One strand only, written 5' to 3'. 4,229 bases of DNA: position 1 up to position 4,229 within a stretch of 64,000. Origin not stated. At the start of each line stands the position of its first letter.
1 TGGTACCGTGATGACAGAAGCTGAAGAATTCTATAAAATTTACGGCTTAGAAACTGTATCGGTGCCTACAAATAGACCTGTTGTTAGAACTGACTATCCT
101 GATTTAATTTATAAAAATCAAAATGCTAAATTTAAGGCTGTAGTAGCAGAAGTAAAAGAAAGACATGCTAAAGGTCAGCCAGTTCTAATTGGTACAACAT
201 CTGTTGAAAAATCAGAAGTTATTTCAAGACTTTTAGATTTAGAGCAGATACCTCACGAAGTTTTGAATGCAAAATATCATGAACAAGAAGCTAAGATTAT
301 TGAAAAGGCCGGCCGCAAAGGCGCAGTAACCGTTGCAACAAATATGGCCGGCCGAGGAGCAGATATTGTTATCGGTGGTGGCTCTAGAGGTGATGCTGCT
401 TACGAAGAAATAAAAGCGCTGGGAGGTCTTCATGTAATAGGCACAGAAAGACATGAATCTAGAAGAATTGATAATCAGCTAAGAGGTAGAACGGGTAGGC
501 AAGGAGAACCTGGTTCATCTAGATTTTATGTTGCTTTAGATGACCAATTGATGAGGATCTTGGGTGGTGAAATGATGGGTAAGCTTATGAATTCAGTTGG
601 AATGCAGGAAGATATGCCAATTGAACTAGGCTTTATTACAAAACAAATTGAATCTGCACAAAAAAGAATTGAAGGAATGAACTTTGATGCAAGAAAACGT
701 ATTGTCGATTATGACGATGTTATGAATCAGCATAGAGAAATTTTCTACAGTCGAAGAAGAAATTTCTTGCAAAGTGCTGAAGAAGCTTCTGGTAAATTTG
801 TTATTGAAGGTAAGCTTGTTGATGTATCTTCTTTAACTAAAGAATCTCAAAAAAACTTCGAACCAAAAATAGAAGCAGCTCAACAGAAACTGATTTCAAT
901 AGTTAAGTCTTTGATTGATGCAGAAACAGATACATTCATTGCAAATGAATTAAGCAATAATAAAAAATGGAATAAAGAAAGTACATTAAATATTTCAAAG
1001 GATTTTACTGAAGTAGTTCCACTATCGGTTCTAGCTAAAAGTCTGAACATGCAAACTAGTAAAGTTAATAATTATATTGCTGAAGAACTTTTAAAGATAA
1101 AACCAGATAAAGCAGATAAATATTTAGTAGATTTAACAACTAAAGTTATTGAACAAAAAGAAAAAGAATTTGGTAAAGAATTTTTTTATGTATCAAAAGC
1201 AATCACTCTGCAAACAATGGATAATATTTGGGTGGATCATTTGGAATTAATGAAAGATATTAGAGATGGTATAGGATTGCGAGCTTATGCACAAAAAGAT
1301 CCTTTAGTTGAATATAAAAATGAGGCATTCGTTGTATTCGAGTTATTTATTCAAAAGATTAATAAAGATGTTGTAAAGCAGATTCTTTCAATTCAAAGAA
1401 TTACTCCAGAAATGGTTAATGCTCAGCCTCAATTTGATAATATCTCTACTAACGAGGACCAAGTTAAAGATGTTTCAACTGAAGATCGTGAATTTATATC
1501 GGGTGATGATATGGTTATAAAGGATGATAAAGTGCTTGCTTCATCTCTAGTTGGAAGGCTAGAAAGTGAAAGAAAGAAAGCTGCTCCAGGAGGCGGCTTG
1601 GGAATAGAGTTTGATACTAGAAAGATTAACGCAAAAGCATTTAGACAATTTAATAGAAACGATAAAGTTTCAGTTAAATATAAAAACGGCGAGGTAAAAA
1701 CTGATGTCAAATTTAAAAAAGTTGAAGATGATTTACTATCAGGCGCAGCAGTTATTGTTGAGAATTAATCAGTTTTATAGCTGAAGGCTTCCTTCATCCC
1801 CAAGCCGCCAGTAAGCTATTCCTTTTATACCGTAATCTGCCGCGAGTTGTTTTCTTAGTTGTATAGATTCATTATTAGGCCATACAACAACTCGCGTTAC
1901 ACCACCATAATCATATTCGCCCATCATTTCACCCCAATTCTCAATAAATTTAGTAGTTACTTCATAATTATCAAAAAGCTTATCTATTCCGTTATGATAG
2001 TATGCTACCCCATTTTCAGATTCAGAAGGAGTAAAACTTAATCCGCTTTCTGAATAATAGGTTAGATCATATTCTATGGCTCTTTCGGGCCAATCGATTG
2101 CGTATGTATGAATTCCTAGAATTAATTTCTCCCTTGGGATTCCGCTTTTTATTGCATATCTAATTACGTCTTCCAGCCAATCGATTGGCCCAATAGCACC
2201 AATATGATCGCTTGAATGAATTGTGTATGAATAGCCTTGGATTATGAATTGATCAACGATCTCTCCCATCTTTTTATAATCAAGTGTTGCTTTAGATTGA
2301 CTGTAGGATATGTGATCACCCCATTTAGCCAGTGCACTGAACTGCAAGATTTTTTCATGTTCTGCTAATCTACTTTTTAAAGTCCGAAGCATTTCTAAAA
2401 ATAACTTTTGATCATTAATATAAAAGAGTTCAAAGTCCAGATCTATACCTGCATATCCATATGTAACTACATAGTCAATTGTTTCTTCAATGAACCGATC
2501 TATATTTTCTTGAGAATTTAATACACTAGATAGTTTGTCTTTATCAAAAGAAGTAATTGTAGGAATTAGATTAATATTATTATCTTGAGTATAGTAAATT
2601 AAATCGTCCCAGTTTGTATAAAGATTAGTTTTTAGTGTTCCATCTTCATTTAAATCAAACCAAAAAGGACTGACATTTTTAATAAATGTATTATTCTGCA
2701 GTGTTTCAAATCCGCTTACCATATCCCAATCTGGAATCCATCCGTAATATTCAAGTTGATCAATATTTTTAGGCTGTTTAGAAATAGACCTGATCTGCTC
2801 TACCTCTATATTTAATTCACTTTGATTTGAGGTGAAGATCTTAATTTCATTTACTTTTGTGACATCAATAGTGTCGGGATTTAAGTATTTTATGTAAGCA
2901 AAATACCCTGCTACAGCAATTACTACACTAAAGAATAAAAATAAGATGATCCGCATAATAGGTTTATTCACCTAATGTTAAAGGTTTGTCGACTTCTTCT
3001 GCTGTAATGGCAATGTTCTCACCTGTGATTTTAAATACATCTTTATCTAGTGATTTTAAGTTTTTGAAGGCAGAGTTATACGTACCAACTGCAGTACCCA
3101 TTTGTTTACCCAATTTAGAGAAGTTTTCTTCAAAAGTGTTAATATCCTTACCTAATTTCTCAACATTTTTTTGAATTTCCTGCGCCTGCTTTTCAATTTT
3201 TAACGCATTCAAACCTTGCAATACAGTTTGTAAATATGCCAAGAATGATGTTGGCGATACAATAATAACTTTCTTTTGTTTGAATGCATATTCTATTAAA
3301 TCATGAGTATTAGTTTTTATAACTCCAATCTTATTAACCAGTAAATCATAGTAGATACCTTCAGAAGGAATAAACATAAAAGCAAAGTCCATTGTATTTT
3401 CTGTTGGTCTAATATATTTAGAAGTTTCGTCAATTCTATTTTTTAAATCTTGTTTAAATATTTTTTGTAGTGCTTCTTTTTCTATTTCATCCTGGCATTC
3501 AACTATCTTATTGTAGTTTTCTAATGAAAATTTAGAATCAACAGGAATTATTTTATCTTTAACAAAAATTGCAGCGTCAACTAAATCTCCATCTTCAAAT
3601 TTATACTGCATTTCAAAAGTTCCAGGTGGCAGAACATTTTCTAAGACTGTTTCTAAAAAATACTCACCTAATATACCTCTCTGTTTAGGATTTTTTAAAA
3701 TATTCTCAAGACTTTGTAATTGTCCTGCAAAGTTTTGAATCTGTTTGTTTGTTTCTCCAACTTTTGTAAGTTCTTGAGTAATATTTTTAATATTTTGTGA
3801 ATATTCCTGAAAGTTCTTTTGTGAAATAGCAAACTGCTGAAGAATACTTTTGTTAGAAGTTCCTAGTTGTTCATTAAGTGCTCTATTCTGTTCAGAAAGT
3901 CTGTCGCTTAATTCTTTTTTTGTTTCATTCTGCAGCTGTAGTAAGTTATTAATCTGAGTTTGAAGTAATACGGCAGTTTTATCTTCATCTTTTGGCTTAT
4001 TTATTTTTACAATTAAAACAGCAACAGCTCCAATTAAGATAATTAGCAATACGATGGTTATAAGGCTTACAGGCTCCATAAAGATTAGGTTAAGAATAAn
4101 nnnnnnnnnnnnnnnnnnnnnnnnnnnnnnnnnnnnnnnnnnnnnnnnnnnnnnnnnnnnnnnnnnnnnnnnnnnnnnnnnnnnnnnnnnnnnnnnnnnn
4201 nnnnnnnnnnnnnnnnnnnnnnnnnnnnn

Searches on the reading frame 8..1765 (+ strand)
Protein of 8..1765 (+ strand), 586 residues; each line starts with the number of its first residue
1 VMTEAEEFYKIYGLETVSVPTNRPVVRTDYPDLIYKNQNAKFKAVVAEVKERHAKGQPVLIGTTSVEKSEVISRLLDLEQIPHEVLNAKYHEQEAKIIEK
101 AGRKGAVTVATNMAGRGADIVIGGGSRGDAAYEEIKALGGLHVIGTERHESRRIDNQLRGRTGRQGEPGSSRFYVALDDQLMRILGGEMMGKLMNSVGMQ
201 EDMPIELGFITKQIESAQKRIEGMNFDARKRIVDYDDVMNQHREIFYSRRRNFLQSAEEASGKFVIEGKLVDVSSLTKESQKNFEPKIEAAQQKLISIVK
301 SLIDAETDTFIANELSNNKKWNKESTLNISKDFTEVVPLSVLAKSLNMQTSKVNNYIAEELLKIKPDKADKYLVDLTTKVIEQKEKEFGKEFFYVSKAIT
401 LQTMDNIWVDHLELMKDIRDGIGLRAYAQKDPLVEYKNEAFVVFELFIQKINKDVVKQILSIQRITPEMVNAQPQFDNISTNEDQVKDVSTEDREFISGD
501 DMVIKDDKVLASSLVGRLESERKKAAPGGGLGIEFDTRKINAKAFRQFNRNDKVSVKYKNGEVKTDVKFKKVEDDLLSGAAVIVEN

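Call 22: search_protein_families(library=pfam, proteins=[window:8-1765:+], max_evalue=0.001)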
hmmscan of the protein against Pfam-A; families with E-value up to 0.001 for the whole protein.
window:8-1765:+ (586 aa): 3 families
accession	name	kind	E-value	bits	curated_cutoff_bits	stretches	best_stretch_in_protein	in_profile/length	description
PF21090.3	P-loop_SecA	-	5e-79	265.1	27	2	24-126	1-103/205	SecA P-loop domain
PF07516.18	SecA_SW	-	1.2e-46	159.8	26.7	1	204-463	1-200/200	SecA Wing and Scaffold domain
PF00271.37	Helicase_C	-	0.00015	22.4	23.5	0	41-120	2-81/110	Helicase conserved C-terminal domain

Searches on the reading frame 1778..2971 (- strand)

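Call 22: search_protein_families(library=pfam, proteins=[window:1778-2971:-], max_evalue=0.001)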
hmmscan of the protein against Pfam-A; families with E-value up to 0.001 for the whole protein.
window:1778-2971:- (398 aa): 1 family
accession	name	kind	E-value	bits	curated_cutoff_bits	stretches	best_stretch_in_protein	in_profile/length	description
PF00704.34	Glyco_hydro_18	-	4.7e-20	72.9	29.6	1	107-391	33-315/317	Glycosyl hydrolases family 18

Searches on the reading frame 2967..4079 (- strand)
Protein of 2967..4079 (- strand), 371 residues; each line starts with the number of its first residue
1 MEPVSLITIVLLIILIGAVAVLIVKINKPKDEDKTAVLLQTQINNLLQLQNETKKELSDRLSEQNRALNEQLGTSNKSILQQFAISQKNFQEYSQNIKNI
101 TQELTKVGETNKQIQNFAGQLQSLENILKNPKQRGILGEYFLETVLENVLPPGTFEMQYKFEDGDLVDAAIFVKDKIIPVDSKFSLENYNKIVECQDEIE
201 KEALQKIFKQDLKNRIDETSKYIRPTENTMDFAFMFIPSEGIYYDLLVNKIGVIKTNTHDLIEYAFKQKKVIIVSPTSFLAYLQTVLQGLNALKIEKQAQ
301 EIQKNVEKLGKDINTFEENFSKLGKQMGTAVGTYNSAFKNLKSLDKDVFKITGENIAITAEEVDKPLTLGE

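Call 22: search_protein_families(library=pfam, proteins=[window:2967-4079:-], max_evalue=0.001)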
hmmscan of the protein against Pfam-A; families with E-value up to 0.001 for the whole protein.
window:2967-4079:- (371 aa): 1 family
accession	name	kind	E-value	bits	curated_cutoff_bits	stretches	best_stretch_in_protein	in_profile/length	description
PF02646.22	RmuC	-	6.2e-56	190.1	26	1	81-346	15-272/291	RmuC family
